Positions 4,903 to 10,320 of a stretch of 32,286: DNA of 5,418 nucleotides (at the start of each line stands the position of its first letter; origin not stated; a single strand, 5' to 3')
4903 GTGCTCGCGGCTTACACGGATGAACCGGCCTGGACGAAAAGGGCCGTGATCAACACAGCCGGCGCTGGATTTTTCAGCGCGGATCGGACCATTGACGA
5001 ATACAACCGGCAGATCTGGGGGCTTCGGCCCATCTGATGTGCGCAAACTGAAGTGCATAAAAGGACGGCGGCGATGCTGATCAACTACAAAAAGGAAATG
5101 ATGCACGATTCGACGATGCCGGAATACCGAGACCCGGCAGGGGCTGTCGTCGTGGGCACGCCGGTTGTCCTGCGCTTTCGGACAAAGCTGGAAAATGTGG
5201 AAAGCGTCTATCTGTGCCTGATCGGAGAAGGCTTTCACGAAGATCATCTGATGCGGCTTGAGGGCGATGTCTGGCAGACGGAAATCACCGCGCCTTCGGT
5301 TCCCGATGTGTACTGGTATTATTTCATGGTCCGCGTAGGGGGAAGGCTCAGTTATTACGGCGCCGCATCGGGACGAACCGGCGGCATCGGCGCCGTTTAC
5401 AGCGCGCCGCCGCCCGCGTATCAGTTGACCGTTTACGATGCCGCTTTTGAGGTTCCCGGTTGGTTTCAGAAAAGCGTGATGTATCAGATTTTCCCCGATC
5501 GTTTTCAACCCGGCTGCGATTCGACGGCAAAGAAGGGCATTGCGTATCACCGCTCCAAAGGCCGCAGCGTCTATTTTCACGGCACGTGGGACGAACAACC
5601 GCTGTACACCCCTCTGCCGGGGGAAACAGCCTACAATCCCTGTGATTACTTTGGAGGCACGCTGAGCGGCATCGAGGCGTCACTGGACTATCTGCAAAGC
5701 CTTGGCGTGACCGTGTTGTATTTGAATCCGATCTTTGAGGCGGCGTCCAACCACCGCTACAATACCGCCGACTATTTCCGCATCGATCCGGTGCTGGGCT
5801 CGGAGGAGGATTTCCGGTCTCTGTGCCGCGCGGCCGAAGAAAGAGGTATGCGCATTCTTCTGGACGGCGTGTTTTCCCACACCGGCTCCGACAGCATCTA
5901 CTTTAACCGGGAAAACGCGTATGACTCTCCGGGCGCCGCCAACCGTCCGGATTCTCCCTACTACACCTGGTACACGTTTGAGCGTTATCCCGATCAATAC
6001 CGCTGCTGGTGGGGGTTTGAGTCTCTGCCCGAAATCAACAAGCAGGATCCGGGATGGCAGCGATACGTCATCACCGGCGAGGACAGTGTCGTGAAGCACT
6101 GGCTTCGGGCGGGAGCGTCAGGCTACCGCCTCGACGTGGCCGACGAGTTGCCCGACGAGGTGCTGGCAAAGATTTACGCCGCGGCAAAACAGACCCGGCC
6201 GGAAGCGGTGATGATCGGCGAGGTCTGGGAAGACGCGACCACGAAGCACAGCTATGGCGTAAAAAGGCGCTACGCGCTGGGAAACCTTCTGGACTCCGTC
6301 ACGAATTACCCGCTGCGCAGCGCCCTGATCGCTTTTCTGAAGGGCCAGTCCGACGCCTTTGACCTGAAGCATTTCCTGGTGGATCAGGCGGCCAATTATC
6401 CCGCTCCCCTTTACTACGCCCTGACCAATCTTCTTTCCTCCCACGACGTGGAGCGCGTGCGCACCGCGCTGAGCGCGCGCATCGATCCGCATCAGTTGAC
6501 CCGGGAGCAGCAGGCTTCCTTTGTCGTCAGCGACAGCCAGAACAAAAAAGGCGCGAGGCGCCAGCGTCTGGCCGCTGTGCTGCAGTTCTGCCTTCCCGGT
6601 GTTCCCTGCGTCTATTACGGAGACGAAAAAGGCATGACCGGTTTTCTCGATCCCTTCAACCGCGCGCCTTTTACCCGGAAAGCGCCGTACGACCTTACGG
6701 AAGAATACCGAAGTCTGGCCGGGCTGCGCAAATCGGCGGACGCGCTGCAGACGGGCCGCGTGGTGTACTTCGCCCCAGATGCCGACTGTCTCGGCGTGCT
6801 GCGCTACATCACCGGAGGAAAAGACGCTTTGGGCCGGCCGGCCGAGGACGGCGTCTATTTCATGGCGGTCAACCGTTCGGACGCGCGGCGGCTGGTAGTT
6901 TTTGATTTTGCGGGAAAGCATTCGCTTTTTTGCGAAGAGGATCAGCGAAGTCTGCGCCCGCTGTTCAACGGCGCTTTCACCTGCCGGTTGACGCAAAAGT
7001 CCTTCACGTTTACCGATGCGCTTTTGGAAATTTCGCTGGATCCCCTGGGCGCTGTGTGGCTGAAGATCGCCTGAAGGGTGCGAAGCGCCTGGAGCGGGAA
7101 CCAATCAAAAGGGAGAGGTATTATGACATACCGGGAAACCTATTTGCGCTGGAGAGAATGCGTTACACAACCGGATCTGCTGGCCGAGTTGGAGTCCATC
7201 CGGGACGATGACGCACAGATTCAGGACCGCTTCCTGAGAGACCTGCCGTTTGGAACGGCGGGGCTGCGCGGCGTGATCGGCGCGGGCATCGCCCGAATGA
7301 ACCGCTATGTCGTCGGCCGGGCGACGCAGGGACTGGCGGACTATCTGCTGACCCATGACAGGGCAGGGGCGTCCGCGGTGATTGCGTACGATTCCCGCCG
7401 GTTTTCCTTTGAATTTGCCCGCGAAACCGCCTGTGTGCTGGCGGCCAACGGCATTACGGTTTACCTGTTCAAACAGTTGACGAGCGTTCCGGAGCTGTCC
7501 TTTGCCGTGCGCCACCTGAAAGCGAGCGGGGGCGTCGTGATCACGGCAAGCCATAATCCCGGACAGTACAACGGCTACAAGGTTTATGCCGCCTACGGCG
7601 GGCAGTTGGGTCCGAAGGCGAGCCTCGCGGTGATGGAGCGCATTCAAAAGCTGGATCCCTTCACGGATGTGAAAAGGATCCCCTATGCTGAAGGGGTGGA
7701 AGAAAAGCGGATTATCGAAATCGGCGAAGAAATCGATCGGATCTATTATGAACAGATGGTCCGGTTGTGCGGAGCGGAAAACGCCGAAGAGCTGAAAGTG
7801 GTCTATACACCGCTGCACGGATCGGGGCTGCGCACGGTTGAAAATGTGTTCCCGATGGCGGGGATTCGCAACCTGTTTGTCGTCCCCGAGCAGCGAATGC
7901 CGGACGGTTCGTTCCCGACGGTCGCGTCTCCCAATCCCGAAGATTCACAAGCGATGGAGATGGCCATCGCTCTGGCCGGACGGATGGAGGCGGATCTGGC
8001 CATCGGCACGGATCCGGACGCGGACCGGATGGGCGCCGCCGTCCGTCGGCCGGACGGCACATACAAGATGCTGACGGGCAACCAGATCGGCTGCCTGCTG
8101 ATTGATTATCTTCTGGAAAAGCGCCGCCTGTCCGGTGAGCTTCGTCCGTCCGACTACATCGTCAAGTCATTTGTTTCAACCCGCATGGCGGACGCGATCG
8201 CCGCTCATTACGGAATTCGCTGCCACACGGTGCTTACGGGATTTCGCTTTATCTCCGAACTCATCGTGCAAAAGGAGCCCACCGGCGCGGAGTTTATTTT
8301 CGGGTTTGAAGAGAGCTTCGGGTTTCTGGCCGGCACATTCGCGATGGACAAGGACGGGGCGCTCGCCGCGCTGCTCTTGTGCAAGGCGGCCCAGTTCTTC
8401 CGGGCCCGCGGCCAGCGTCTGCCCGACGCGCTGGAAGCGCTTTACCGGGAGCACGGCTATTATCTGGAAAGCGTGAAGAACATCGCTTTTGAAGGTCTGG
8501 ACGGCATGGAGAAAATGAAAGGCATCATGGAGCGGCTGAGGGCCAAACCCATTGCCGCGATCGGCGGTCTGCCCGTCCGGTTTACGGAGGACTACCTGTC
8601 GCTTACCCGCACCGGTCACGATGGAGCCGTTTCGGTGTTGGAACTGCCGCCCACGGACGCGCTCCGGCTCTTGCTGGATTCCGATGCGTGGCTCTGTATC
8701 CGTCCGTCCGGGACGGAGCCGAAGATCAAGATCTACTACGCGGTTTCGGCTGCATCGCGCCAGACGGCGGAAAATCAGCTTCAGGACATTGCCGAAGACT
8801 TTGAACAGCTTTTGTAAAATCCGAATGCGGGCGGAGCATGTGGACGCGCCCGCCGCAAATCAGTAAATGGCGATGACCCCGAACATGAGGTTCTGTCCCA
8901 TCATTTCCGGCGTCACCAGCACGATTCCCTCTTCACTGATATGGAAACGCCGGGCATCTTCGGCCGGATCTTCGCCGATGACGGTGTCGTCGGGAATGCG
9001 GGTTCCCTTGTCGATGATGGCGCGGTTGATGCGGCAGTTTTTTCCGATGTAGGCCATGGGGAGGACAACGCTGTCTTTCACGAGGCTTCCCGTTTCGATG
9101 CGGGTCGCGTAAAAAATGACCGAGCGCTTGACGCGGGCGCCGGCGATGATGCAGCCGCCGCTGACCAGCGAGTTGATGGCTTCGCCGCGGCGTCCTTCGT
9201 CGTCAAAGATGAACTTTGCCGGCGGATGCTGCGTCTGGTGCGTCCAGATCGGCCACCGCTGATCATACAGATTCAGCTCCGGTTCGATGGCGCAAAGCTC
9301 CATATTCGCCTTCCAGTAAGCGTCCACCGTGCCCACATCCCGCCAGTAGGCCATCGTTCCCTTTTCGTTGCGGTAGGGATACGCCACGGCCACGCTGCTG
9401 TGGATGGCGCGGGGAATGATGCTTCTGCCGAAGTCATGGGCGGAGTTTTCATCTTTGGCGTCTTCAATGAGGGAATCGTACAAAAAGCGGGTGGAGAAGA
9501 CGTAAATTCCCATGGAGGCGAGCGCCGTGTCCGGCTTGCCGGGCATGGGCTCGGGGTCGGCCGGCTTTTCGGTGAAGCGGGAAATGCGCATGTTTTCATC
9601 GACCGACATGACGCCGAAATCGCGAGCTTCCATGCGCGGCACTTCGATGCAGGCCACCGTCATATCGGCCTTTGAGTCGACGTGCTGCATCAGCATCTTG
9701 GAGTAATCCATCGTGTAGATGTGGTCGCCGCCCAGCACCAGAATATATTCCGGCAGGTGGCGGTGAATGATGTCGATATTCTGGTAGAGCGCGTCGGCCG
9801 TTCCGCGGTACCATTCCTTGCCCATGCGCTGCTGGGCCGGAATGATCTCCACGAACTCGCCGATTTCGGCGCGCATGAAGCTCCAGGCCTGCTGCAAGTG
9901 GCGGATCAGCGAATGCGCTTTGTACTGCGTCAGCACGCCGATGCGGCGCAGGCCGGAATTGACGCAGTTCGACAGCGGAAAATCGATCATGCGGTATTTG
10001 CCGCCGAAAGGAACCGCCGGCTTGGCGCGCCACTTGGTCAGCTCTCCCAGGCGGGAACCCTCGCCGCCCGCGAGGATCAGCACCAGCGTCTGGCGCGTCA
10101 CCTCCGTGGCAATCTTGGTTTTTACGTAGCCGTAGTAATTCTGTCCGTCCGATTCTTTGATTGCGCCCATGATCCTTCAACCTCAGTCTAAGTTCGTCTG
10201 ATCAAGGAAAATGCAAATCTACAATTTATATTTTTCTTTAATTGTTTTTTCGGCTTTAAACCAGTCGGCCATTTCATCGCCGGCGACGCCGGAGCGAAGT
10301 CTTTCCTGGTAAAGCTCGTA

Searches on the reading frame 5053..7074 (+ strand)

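Call 96: search_protein_families(library=pfam, proteins=[window:5053-7074:+], max_evalue=0.00001)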
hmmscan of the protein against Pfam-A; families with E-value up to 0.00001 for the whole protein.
window:5053-7074:+ (673 aa): 1 family
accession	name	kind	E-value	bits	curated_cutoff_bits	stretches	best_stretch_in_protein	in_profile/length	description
PF00128.31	Alpha-amylase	-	2.2e-47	162.7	22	1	145-532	1-360/446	Alpha amylase, catalytic domain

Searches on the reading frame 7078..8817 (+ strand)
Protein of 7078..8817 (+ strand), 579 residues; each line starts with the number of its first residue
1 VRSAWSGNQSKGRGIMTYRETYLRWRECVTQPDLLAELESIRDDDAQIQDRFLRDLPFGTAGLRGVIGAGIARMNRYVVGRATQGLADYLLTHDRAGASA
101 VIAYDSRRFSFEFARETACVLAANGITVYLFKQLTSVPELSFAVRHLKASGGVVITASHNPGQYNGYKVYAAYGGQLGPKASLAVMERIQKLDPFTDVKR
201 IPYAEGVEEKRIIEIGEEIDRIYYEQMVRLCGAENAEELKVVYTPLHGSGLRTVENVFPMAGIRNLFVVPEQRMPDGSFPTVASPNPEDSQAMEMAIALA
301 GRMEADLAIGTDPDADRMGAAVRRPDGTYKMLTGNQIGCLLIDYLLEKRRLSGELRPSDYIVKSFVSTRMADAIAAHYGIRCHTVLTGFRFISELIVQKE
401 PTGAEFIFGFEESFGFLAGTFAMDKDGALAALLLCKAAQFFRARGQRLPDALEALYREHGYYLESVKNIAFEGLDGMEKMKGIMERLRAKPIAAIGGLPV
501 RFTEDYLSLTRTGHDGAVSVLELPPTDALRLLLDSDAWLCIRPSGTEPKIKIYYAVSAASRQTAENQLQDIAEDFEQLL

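Call 96: search_protein_families(library=pfam, proteins=[window:7078-8817:+], max_evalue=0.00001)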
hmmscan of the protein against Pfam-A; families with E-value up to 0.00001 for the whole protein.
window:7078-8817:+ (579 aa): 3 families
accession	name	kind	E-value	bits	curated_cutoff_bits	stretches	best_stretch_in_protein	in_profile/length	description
PF02878.22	PGM_PMM_I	-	1.1e-39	135.7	22.5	1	58-192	4-134/138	Phosphoglucomutase/phosphomannomutase, alpha/beta/alpha domain I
PF02880.22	PGM_PMM_III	-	3.9e-21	75.8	20.7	1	334-457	2-113/115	Phosphoglucomutase/phosphomannomutase, alpha/beta/alpha domain III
PF02879.22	PGM_PMM_II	-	6.6e-21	75.2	29.3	1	225-321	5-99/103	Phosphoglucomutase/phosphomannomutase, alpha/beta/alpha domain II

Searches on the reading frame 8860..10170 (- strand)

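Call 96: search_protein_families(library=pfam, proteins=[window:8860-10170:-], max_evalue=0.00001)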
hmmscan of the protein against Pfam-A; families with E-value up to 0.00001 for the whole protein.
window:8860-10170:- (436 aa): 5 families
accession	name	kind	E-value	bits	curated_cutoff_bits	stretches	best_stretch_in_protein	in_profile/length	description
PF00483.29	NTP_transferase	-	1.4e-66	225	21.2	1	31-292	3-242/245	Nucleotidyl transferase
PF24894.1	Hexapep_GlmU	-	2.3e-41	140.6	23.3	1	316-419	1-104/104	GlmU-like, C-terminal hexapeptide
PF25247.1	LbH_GLGC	-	2.4e-12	47.4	27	0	374-420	75-125/135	GLGC left-handed parallel beta-helix domain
PF12804.13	NTP_transf_3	-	1.9e-06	28.6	27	1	30-175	1-123/160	MobA-like NTP transferase domain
PF25084.1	LbH_EIF2B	-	2.9e-06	27.7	54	1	339-399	28-88/105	EIF2B subunit epsilon LbH domain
